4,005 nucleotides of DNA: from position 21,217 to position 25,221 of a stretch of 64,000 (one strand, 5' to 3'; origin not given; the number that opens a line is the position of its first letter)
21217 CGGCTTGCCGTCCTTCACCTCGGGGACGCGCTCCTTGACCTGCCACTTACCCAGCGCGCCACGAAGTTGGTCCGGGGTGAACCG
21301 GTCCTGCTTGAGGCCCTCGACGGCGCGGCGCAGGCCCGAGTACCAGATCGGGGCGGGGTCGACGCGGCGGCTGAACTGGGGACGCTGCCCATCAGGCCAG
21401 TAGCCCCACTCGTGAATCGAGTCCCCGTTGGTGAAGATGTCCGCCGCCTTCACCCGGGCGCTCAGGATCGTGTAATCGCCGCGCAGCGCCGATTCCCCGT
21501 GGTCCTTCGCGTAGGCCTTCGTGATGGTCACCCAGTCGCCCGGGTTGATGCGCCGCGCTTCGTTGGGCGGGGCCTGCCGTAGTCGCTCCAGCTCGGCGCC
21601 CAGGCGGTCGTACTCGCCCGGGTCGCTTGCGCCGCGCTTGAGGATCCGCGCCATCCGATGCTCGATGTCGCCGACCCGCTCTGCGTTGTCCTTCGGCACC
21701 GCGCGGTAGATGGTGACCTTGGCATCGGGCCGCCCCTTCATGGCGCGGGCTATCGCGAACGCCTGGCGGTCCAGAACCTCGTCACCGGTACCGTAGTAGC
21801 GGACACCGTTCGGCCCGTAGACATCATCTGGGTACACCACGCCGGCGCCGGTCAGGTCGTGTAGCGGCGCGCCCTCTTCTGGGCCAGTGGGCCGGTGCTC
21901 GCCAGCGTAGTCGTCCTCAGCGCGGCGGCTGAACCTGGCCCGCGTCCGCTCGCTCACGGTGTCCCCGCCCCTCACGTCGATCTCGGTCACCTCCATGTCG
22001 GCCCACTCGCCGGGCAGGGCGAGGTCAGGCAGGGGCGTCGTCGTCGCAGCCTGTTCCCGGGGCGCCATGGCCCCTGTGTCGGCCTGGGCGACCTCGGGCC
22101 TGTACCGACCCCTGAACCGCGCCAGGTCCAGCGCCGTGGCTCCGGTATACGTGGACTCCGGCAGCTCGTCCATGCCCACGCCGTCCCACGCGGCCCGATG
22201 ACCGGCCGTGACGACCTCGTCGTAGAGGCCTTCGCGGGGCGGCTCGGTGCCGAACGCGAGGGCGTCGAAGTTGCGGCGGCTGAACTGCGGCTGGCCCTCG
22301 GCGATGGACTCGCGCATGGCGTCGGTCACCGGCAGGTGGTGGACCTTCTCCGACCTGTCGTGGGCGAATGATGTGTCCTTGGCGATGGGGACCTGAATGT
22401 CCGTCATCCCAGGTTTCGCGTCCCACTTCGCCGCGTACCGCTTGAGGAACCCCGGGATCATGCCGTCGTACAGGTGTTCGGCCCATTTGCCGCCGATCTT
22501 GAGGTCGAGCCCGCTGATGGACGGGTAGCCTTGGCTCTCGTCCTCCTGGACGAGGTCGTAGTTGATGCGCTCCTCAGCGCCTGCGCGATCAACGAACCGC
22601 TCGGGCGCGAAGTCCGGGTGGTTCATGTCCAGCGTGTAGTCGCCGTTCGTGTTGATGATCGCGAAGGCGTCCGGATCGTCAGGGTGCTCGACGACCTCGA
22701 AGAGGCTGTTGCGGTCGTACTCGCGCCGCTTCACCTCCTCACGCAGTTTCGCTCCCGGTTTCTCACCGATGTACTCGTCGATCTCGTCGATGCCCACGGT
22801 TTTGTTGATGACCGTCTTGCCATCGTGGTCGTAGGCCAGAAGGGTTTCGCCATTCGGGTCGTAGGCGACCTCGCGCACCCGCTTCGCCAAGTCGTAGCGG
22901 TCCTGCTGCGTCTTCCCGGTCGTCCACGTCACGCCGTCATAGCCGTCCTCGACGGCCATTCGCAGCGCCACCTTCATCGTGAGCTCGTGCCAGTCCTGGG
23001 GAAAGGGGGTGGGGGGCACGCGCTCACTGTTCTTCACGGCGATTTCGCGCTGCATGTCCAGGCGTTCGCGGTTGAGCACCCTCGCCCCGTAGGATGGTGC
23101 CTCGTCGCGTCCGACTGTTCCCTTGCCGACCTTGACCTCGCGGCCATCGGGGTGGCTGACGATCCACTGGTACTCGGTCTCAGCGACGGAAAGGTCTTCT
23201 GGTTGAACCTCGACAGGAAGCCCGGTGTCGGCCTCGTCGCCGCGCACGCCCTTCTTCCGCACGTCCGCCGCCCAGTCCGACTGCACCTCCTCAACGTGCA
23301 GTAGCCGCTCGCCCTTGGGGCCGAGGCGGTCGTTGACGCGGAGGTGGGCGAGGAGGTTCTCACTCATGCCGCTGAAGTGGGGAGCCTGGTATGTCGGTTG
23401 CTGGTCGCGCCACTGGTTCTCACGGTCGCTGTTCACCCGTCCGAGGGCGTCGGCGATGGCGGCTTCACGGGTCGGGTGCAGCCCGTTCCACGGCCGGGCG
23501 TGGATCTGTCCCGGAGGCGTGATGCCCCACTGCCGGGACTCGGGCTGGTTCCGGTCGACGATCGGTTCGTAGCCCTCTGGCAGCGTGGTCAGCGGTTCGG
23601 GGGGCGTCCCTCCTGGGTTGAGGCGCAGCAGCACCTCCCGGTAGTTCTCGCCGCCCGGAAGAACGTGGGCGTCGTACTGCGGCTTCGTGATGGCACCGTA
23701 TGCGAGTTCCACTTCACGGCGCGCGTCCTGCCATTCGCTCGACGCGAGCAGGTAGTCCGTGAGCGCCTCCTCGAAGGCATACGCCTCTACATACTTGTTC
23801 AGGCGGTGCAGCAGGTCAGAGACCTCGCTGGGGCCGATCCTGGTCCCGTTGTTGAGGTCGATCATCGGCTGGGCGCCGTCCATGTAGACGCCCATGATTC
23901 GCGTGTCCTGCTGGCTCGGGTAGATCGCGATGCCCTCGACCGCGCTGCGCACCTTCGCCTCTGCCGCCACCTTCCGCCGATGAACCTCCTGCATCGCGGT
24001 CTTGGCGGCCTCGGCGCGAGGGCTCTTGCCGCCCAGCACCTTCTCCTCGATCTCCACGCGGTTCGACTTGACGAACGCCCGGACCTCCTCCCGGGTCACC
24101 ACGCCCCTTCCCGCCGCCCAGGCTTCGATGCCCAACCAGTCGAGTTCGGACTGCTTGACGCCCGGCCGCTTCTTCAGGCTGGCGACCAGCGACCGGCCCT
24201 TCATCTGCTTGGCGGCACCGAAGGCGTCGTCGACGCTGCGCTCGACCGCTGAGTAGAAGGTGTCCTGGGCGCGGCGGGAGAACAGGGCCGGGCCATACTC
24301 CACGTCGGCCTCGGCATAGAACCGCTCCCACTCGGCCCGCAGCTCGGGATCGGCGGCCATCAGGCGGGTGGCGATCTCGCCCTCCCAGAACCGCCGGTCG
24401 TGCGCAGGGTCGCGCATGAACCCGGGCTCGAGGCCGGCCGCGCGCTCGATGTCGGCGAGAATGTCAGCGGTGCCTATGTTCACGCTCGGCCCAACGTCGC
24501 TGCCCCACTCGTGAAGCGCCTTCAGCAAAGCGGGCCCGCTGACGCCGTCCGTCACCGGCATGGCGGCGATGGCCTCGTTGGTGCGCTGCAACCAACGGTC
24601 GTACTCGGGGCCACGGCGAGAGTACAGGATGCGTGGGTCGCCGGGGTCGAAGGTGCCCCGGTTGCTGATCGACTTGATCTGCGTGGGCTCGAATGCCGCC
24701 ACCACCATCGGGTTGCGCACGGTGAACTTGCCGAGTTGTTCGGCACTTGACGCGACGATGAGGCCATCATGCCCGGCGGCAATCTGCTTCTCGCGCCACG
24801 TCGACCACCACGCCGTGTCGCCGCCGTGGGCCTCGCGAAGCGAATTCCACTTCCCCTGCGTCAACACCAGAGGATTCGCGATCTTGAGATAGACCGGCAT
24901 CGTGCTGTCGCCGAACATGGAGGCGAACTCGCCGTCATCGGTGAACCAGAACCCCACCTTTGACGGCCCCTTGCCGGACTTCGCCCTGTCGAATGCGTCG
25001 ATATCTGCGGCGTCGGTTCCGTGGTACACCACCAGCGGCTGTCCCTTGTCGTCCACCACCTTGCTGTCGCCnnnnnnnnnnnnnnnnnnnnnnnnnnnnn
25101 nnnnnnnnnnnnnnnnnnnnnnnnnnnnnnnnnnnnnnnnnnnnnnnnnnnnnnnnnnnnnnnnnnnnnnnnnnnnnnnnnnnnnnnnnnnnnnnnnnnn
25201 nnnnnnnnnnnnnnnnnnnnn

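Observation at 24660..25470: PRPP-binding PRTase fold fused to an ART-like module in an injected protein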

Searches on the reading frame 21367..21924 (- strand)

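Call 57: search_protein_families(library=pfam, proteins=[window:21367-21924:-], max_evalue=1)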
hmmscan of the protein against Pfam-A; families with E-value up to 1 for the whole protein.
window:21367-21924:- (186 aa): 1 family
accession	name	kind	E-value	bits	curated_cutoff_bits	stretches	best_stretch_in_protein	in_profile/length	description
PF07023.17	DUF1315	-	0.19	12.3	25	0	70-93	42-65/82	Protein of unknown function (DUF1315)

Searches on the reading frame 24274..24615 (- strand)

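Call 57: search_protein_families(library=pfam, proteins=[window:24274-24615:-], max_evalue=1)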
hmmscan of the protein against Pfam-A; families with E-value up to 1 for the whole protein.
window:24274-24615:- (114 aa): 1 family
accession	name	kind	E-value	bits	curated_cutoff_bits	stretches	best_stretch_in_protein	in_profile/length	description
PF05272.17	VapE-like_dom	-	0.055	13.4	25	1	65-107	151-192/217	Virulence-associated protein E-like domain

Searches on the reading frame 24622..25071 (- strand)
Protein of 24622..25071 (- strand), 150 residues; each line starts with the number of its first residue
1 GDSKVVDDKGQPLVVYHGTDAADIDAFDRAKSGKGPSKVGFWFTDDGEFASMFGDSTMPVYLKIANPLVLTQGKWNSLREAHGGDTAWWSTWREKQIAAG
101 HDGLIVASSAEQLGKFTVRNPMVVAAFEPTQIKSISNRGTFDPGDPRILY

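Call 72: search_protein_families(library=phrogs, proteins=[window:24622-25071:-], max_evalue=0.001)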
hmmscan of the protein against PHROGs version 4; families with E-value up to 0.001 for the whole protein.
window:24622-25071:- (150 aa): 2 families
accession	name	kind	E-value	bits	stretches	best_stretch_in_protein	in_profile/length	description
phrog_21376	-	unknown function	4.2e-13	48.6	1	1-142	536-679/1664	-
phrog_30335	-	unknown function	0.00064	17.8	1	3-104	1876-1964/2900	-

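Call 73: search_protein_families(library=ncbifam, proteins=[window:24622-25071:-], max_evalue=0.01)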
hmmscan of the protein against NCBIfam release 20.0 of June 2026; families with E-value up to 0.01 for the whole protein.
window:24622-25071:- (150 aa): 0 families
